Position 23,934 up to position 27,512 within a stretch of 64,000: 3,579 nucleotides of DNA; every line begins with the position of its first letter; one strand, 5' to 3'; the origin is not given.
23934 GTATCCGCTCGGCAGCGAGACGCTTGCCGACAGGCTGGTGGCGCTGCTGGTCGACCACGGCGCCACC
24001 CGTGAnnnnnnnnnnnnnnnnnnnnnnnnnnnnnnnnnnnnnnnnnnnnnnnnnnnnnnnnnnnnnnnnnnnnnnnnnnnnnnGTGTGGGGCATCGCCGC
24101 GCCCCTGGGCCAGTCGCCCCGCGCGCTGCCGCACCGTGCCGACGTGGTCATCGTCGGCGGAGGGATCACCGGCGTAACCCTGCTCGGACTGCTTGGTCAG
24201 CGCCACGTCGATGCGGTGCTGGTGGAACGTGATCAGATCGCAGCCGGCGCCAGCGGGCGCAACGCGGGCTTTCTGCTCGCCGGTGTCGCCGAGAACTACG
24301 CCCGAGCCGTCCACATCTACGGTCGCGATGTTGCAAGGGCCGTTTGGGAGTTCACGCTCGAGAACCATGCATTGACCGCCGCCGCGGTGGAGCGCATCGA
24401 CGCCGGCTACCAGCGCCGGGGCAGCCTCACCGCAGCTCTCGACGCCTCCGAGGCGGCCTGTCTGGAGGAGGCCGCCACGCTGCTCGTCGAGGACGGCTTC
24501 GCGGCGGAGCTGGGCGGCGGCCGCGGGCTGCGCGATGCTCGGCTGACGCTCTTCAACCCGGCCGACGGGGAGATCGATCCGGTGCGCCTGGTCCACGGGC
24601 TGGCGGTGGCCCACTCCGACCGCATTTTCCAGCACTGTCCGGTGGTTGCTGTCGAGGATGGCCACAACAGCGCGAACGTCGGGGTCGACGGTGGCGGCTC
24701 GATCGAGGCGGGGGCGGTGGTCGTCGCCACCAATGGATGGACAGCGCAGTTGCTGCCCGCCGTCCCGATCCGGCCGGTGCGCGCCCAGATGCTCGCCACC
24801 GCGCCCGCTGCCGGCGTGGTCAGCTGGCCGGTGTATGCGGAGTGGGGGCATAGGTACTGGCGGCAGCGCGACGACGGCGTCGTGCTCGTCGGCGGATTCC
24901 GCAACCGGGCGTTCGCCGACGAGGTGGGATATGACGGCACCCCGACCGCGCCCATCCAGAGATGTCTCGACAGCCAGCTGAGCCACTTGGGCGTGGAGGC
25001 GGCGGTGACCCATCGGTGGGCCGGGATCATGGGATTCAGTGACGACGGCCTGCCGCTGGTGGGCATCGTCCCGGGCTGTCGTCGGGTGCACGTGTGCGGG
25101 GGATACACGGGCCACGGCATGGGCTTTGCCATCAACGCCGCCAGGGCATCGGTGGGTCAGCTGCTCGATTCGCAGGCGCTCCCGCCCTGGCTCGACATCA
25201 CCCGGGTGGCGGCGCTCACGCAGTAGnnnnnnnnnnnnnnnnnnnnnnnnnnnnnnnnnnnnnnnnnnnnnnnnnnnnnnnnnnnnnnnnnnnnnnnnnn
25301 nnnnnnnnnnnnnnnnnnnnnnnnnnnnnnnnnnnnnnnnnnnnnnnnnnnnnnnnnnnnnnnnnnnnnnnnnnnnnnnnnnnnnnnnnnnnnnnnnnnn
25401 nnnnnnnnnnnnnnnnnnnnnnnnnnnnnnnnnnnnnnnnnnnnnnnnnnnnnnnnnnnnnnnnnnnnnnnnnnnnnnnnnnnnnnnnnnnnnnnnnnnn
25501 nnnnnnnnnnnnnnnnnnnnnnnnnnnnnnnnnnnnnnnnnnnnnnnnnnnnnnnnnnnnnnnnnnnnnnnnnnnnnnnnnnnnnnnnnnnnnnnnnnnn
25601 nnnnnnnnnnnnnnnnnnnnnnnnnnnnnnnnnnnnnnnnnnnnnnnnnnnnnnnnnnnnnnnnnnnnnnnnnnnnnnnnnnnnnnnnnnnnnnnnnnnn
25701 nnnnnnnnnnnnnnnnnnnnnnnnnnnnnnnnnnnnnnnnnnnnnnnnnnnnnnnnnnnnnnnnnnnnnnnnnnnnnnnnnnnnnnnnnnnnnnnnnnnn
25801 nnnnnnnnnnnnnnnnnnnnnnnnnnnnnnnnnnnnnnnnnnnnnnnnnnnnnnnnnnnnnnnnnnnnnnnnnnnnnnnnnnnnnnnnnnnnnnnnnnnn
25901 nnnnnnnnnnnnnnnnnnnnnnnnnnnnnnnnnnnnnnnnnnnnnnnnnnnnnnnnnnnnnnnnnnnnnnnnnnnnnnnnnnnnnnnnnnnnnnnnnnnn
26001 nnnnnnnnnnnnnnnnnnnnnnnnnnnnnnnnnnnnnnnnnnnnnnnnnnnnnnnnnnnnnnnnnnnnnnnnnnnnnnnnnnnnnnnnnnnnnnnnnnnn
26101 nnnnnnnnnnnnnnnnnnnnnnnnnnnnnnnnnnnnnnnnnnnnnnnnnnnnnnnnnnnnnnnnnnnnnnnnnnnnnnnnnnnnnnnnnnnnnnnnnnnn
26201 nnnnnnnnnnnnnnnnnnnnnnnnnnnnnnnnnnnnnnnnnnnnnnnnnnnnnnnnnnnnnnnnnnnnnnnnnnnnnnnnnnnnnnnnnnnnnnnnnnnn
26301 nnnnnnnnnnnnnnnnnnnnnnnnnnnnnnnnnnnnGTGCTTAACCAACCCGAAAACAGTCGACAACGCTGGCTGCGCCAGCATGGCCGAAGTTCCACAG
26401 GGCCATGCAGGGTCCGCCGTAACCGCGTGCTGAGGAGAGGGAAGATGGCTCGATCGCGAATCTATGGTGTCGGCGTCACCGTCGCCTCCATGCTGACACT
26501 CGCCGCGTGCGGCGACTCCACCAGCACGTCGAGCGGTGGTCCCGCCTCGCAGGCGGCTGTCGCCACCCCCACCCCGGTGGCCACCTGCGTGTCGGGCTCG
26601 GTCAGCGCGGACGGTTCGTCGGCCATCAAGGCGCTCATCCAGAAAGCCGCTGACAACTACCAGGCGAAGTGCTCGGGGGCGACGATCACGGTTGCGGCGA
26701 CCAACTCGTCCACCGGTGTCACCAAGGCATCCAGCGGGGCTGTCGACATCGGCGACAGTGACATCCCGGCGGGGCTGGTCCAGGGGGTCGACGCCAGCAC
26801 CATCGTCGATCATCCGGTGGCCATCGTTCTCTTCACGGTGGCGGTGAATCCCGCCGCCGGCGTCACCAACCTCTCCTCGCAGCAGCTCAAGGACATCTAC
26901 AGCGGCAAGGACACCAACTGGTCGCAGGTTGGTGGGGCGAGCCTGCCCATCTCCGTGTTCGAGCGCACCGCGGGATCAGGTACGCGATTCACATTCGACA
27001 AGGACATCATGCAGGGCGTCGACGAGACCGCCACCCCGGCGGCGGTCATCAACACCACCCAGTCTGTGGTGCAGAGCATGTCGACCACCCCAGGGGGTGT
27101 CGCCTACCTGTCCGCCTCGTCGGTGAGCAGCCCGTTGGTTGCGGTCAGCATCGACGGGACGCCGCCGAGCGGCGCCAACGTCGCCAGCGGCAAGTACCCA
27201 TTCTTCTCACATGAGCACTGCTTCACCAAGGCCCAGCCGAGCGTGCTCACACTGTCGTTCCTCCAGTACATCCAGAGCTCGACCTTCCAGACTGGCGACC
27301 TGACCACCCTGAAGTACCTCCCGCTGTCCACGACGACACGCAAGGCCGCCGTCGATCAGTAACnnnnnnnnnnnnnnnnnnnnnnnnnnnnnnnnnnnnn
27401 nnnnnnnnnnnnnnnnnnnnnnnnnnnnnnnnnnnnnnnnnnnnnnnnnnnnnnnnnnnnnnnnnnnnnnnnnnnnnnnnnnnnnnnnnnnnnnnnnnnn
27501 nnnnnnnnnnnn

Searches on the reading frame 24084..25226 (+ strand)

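Call 6: search_protein_families(library=pfam, proteins=[window:24084-25226:+])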
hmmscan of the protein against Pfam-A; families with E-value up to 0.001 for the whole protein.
window:24084-25226:+ (380 aa): 2 families
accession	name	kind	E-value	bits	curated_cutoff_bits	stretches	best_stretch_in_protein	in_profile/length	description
PF01266.30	DAO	-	3.5e-45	155.5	27.9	1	20-354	1-348/353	FAD dependent oxidoreductase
PF01593.30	Amino_oxidase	-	0.0006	19.6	19.8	1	88-263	136-300/443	Flavin containing amine oxidoreductase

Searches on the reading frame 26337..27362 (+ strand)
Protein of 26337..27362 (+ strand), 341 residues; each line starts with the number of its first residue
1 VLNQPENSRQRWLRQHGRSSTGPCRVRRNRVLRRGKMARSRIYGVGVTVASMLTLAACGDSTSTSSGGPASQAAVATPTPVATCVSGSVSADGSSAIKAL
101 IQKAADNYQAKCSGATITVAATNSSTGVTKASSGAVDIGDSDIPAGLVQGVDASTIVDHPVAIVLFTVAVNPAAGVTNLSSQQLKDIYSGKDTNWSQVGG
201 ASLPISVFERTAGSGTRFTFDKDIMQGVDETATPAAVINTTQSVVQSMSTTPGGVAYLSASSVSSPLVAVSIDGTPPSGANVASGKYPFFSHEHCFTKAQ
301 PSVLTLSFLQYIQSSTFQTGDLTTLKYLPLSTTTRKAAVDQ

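Call 6: search_protein_families(library=pfam, proteins=[window:26337-27362:+])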
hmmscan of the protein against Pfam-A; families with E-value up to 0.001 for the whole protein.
window:26337-27362:+ (341 aa): 2 families
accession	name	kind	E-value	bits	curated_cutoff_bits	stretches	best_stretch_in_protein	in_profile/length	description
PF12849.12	PBP_like_2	-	7.5e-34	118.1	27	1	82-315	5-266/267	PBP superfamily domain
PF12727.12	PBP_like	-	2.7e-07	30.4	27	1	106-232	2-122/193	PBP superfamily domain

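Call 14: find_related_loci(query=window:26445-27362:+, collection=genome_contigs, flank=10000)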
Query window:26445-27362:+ (305 aa) in genome_contigs; peptide patterns used: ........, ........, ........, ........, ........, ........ (x = any residue, [..] = any of these).
598 stretches matched a pattern (row limit reached: there are more); 32 encode a relative of the query (tblastn E <= 1e-3); 32 distinct loci.
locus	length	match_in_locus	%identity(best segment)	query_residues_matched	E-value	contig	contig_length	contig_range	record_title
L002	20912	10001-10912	83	1-305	4e-165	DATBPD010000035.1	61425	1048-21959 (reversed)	MAG TPA_asm: Candidatus Dormiibacterota bacterium isolate SMAG_U4068 k141_1027055, whole genome shotgun sequence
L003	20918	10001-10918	71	1-305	7e-139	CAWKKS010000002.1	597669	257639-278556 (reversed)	MAG: Candidatus Dormibacteraeota bacterium isolate MFD04580.bin.2.87 genome assembly, contig: contig_26336, whole genome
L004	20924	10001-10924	72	1-305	3e-138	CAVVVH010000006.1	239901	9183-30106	MAG: Candidatus Dormibacteraeota bacterium isolate MFD04580.bin.2.77 genome assembly, contig: contig_33218, whole genome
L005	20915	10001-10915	69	1-305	6e-134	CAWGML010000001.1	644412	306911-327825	MAG: Candidatus Dormibacteraeota bacterium isolate MFD01213.bin.2.104 genome assembly, contig: contig_1638, whole genome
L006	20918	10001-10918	74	1-305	8e-138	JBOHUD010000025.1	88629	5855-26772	MAG: Candidatus Dormibacteria bacterium isolate TC-B3_metabat2.bin.14 k127_45002, whole genome shotgun sequence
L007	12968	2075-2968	63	12-305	3e-112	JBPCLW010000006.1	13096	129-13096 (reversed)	MAG: Candidatus Dormibacteria bacterium isolate TH_ant_mag_88 S1Ck127_3919400_flag_0_multi_27.9792_len_13096, whole geno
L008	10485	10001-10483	84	1-163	5e-83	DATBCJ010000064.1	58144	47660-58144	MAG TPA_asm: Candidatus Dormiibacterota bacterium isolate SMAG_U5782 k141_931693, whole genome shotgun sequence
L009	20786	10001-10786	40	11-293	3e-53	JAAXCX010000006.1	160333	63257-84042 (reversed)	Vulcanimicrobiota bacterium isolate bin6B Ga0299742_106, whole genome shotgun sequence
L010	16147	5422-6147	41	50-300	1e-52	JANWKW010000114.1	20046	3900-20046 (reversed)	MAG: Candidatus Eremiobacteria bacterium isolate CRAIB_MAG103 c_000000070712, whole genome shotgun sequence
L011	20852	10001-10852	41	16-301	2e-52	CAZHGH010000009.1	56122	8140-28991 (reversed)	MAG TPA_asm: uncultured bacterium isolate SRP272529_co1_161 genome assembly, contig: NODE_646_length_56122_cov_276.01587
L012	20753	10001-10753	40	22-293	3e-52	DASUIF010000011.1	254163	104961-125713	MAG TPA_asm: Candidatus Rubrimentiphilum sp. isolate SMAG_U1453 k141_941671, whole genome shotgun sequence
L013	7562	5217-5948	40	46-296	5e-51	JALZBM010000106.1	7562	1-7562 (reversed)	MAG: Vulcanimicrobiota bacterium isolate KAP bin117 SD1492_NODE_2699_length_7562_cov_1.573907, whole genome shotgun sequ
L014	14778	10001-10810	38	3-293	5e-51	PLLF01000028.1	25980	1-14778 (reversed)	MAG: Vulcanimicrobiota bacterium isolate fen_1528 73.20120800_E3X.55_contig_1606, whole genome shotgun sequence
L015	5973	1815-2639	35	9-299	1e-50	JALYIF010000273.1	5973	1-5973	MAG: Vulcanimicrobiota bacterium isolate HIE bin18 SD1475-77_k127_856007, whole genome shotgun sequence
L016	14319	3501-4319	39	11-295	4e-49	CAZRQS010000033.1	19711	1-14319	MAG TPA_asm: uncultured bacterium isolate SRP272529_co1_33 genome assembly, contig: NODE_4525_length_19711_cov_170.54334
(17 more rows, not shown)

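Call 30: search_protein_families(library=ncbifam, proteins=[window:26445-27362:+])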
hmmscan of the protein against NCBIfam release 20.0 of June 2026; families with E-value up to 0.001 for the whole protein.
window:26445-27362:+ (305 aa): 4 families
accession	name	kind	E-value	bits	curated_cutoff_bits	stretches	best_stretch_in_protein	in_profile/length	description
TIGR02136.1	ptsS_2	subfamily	8.7e-56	189.3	206.6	1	17-293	14-294/295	phosphate ABC transporter substrate-binding protein PstS family protein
TIGR00975.1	3a0107s03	equivalog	2.5e-10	40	205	1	55-189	3-151/315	phosphate ABC transporter substrate-binding protein PstS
NF008171.0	PRK10918.1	equivalog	2.8e-06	26.6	339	1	44-189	20-175/346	phosphate ABC transporter substrate-binding protein PstS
TIGR04505.1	PtsS_plasma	equivalog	3.3e-06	26.7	175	1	133-225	160-262/334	phosphate ABC transporter substrate-binding protein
